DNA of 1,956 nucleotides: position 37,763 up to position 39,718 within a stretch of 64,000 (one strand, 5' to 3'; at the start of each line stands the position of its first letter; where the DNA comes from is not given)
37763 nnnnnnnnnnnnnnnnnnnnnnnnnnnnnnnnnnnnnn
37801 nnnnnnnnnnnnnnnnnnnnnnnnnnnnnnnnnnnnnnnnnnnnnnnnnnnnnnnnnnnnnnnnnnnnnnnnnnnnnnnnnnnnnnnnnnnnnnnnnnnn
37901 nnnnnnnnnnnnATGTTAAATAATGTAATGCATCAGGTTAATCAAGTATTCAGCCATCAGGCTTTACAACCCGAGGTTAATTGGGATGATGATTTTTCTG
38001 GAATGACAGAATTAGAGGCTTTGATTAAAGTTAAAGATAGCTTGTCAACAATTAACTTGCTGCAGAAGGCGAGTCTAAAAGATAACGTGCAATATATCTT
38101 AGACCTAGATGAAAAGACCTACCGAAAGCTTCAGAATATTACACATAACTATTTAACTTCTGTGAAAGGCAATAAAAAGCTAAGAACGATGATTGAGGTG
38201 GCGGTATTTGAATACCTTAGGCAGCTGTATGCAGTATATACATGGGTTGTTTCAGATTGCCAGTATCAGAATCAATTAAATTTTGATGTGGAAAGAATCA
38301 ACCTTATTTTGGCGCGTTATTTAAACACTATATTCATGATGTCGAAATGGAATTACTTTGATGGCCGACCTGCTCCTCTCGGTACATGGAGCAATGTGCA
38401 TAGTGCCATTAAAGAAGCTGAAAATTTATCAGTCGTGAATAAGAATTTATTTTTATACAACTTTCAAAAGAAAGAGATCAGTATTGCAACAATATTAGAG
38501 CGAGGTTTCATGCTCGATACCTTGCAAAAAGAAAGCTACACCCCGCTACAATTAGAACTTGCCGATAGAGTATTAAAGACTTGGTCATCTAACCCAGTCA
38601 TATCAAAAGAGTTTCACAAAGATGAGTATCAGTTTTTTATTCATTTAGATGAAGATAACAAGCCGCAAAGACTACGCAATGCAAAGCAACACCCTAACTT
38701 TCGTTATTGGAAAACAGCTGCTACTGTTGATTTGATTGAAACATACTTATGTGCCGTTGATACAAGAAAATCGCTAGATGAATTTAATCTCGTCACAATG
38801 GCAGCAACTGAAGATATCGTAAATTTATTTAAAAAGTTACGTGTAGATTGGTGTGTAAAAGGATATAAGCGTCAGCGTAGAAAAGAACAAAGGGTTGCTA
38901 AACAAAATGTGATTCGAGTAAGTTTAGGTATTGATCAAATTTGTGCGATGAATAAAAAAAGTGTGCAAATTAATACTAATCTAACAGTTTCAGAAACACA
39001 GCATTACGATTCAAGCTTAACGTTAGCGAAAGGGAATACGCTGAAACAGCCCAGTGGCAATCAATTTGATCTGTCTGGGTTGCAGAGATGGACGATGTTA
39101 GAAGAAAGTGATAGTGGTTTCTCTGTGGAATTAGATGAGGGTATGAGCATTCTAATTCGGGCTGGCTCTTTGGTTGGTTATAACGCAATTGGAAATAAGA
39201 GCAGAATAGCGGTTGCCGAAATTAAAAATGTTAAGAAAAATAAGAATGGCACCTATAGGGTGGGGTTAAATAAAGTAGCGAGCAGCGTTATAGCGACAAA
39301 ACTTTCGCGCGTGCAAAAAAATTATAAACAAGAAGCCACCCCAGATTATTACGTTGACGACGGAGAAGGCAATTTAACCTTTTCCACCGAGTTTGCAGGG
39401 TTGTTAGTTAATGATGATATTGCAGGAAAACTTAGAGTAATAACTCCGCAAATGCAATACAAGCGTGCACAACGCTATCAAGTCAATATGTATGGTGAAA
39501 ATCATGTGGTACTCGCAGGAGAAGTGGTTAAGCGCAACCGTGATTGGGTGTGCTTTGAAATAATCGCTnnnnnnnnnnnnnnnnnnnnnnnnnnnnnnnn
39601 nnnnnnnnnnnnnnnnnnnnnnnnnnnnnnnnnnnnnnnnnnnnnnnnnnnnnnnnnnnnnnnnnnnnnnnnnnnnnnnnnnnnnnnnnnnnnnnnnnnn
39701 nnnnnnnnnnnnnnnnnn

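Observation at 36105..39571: Sigma-54-driven tandem pair of ~550-aa paralogues with a split PilZ-like signature (family unknown to me)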

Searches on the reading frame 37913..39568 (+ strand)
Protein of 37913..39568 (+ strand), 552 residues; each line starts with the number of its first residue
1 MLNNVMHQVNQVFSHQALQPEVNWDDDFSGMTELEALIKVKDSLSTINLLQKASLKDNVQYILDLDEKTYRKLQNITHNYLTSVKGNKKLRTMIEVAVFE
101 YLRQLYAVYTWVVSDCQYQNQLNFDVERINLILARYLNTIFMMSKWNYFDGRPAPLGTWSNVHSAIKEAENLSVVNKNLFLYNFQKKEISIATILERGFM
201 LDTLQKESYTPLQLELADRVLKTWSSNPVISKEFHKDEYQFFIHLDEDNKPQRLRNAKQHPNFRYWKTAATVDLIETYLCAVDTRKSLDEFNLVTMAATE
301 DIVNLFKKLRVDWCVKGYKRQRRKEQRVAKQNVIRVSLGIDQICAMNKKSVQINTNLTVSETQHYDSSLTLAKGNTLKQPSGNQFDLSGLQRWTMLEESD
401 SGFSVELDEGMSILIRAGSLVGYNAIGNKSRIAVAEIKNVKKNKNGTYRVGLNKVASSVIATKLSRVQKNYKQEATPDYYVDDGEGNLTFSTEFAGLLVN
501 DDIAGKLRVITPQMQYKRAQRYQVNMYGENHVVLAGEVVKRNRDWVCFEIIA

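Call 4: search_protein_families(library=pfam, proteins=[window:37913-39568:+], max_evalue=10)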
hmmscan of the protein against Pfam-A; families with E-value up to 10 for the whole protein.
window:37913-39568:+ (552 aa): 0 families

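Call 5: search_protein_families(library=ncbifam, proteins=[window:37913-39568:+], max_evalue=10)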
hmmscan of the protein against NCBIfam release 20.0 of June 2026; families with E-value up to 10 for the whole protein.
window:37913-39568:+ (552 aa): 1 family
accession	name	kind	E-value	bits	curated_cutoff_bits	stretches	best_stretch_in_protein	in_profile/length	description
NF047381.1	T4SS_eff_BspB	equivalog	0.11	12.3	350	1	385-438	26-85/187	type IV secretion system effector BspB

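Call 18: find_homologous_proteins(query=window:37913-39568:+)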
Query window:37913-39568:+ (552 aa): 227 proteins with E <= 0.001 among 8000 candidates; the best 120 are listed.
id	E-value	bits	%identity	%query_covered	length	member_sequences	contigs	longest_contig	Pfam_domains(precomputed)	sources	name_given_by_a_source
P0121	0.0e+0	1239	100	100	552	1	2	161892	PF27104.1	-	-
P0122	2.4e-214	731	61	99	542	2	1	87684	PF27104.1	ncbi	ncbi:MAG: hypothetical protein V3U89_02350 [Methylophilaceae bacterium]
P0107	1.2e-189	649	54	100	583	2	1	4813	PF27104.1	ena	-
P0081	1.6e-187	642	53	100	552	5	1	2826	PF27104.1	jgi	jgi:hypothetical protein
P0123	4.2e-182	625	52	100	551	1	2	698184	PF27104.1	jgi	jgi:hypothetical protein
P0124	4.4e-182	624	53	100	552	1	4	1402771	PF27104.1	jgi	jgi:hypothetical protein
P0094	3.4e-181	622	51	100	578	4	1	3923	PF27104.1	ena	-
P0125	5.2e-181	621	53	100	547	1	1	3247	PF27104.1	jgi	-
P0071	2.7e-179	615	49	100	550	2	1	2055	PF27104.1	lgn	-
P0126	1.2e-178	613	51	100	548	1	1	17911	PF27104.1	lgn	-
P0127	1.5e-178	613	51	100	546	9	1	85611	PF27104.1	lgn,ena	-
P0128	6.3e-177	607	50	100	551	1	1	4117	PF27104.1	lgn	-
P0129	1.6e-175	603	49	100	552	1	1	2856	PF27104.1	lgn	-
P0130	7.9e-175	601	51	100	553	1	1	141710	PF27104.1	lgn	-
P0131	8.7e-173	594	49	100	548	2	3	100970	PF27104.1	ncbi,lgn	ncbi:MAG: hypothetical protein ACSHWN_07830 [Methylophilaceae bacterium]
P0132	7.2e-172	591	50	100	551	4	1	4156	PF27104.1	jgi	jgi:hypothetical protein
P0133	1.6e-171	590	49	100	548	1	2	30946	PF27104.1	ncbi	-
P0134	2.6e-170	586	50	100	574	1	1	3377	PF27104.1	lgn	-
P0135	3.1e-170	585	49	100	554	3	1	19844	PF27104.1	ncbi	-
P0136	4.8e-170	585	48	99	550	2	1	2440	PF27104.1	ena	-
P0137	3.5e-169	582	50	100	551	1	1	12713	PF27104.1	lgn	-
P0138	1.7e-168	580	50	100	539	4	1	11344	PF27104.1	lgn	-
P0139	1.3e-167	577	50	100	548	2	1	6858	PF27104.1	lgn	-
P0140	8.0e-167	574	50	100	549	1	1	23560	PF27104.1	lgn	-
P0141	6.5e-166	571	49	100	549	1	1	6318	PF27104.1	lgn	-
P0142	7.8e-166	571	49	100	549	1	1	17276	PF27104.1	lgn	-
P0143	1.0e-165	570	48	100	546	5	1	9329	PF27104.1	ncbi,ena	-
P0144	1.4e-165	570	47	100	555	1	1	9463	PF27104.1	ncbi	-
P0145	1.4e-165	570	49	100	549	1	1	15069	PF27104.1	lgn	-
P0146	1.5e-165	570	49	100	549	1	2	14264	PF27104.1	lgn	-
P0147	3.2e-165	569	49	100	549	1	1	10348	PF27104.1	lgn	-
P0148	3.9e-165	569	49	100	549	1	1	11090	PF27104.1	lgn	-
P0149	5.0e-165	568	49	100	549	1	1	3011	PF27104.1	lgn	-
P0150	8.5e-165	567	49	100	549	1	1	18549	PF27104.1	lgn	-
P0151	1.2e-164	567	50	100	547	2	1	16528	PF27104.1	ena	-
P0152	1.4e-164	567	49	100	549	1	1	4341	PF27104.1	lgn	-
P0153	1.4e-164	567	48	100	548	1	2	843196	PF27104.1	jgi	jgi:hypothetical protein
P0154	7.4e-163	561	49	97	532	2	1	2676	PF27104.1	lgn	-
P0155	1.2e-159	550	50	100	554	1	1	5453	PF27104.1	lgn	-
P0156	4.8e-159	548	47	100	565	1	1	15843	PF27104.1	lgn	-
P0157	6.3e-159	548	47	100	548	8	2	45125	PF27104.1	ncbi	-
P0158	3.5e-156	539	48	100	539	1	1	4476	PF27104.1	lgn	-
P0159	7.2e-156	538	47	100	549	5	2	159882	PF27104.1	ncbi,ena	-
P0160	1.1e-153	531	46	100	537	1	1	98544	PF27104.1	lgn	-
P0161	1.7e-153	530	47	99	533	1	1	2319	PF27104.1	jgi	-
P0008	2.5e-153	530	44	100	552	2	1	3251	PF27104.1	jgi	-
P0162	4.1e-152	526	46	100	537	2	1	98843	PF27104.1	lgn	-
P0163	9.2e-152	524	46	100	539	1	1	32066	PF27104.1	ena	-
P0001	3.1e-151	523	43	100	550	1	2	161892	PF27104.1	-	-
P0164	3.9e-151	522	44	100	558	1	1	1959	PF27104.1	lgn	-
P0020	6.8e-151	522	43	100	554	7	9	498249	PF27104.1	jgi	jgi:hypothetical protein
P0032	7.1e-151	522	44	100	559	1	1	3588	PF27104.1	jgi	-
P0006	3.9e-149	516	43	100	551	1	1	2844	PF27104.1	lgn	-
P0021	1.2e-148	514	43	100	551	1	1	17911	PF27104.1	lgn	-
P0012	1.4e-148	514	44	100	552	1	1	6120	PF27104.1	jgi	jgi:cyclic-di-GMP-binding protein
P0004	1.9e-148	514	43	100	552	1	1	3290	PF27104.1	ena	-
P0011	4.0e-148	512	44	100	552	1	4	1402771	PF27104.1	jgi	jgi:cyclic-di-GMP-binding protein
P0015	4.2e-148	512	45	100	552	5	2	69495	PF27104.1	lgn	-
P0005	6.3e-148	512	43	100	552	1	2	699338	PF27104.1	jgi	jgi:cyclic-di-GMP-binding protein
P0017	5.2e-147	509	43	100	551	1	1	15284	PF27104.1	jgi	jgi:hypothetical protein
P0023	7.0e-147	508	44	100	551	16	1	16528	PF27104.1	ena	-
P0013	9.2e-147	508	43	100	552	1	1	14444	PF27104.1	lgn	-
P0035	2.5e-146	506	43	100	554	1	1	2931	PF27104.1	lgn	-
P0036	2.8e-146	506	44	100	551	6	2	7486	PF27104.1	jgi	jgi:hypothetical protein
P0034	1.0e-145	505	42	100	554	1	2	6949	PF27104.1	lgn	-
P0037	1.1e-145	504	43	100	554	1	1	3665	PF27104.1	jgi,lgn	-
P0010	1.8e-145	504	43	100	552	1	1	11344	PF27104.1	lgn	-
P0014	1.8e-145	504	43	100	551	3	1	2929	PF27104.1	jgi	-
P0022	5.1e-145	502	43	100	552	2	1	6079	PF27104.1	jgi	jgi:hypothetical protein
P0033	1.1e-144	501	43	99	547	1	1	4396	PF27104.1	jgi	-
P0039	1.3e-143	498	44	100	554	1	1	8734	PF27104.1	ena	-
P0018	1.1e-142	495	42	100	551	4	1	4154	PF27104.1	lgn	-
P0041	4.3e-142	493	42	100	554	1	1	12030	PF27104.1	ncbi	ncbi:MAG: hypothetical protein ACT4OH_02300 [Methylophilaceae bacterium]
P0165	1.3e-141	491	44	99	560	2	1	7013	PF27104.1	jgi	-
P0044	3.2e-141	490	42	100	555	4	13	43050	PF27104.1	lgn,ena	-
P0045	8.3e-141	488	43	100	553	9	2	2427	PF27104.1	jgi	jgi:hypothetical protein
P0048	3.2e-140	486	42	100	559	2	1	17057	PF27104.1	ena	-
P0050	4.2e-139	483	41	100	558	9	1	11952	PF27104.1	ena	-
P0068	2.0e-138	480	42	99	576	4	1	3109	PF27104.1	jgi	jgi:hypothetical protein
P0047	2.3e-138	480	43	100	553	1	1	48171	PF27104.1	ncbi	ncbi:MAG: hypothetical protein ACKVOA_01375 [Methylophilaceae bacterium]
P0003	4.8e-138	479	40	100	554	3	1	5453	PF27104.1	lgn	-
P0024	8.0e-138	478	41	100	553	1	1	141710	PF27104.1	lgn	-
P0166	1.3e-137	478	65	59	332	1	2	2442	PF27104.1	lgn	-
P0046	1.3e-137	478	41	100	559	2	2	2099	PF27104.1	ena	-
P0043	6.6e-137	475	42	99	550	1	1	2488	PF27104.1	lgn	-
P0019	1.4e-136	474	41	100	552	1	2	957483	PF27104.1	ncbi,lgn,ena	ncbi:MAG: hypothetical protein V3U89_02355 [Methylophilaceae bacterium]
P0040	2.5e-136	473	43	99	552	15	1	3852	PF27104.1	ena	-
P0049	2.7e-136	473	42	100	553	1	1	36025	PF27104.1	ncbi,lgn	-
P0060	4.0e-136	473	40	99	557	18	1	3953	PF27104.1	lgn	-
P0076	5.8e-136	472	41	99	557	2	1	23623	PF27104.1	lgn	-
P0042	9.1e-136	472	41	100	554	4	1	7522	PF27104.1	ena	-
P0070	1.7e-135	471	41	99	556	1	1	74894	PF27104.1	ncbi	ncbi:MAG: hypothetical protein WBL28_09215 [Methylotenera sp.]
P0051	5.3e-135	469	43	98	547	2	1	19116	PF27104.1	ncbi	-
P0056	1.4e-134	468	39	99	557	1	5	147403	PF27104.1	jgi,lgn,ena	-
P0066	3.7e-134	466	40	100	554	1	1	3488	PF27104.1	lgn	-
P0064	4.1e-134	466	42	99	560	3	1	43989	PF27104.1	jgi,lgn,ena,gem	-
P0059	5.4e-134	466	39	99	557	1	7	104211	PF27104.1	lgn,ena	-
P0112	6.8e-134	465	40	100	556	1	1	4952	PF27104.1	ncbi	-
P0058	8.0e-134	465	39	99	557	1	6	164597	PF27104.1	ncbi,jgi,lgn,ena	-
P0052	9.6e-134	465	42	98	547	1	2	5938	PF27104.1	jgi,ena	-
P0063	1.2e-133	465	39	100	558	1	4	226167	PF27104.1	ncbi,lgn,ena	-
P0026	1.4e-133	464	39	100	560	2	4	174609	PF27104.1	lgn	-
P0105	2.8e-133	463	40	100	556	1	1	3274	PF27104.1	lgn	-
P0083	4.2e-133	463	41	99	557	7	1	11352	PF27104.1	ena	-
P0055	1.1e-132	462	39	98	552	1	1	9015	PF27104.1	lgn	-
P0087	1.6e-132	461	40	99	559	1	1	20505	PF27104.1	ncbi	-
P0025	1.7e-132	461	38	100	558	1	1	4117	PF27104.1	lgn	-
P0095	2.9e-132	460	40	99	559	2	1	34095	PF27104.1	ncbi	-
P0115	4.2e-132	460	41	100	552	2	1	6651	PF27104.1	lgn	-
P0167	5.5e-132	459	41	99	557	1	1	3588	PF27104.1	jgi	jgi:hypothetical protein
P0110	9.0e-132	458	40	100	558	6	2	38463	PF27104.1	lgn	-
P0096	1.3e-131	458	41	100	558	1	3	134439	PF27104.1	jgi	jgi:hypothetical protein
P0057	2.3e-131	457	42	96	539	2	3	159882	PF27104.1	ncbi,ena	-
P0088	2.8e-131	457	42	99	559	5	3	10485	PF27104.1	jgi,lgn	jgi:hypothetical protein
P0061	3.0e-131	457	39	98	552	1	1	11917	PF27104.1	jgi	-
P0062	3.3e-131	457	39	98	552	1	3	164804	PF27104.1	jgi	-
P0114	3.9e-131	456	41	99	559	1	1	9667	PF27104.1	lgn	-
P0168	4.8e-131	456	41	98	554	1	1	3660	PF27104.1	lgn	-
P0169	5.4e-131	456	41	99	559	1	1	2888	PF27104.1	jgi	jgi:hypothetical protein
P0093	6.0e-131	456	40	99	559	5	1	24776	PF27104.1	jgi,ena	-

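Call 54: search_protein_families(library=padloc, proteins=[window:37913-39568:+], max_evalue=10)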
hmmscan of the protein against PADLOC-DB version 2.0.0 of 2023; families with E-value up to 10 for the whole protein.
window:37913-39568:+ (552 aa): 0 families
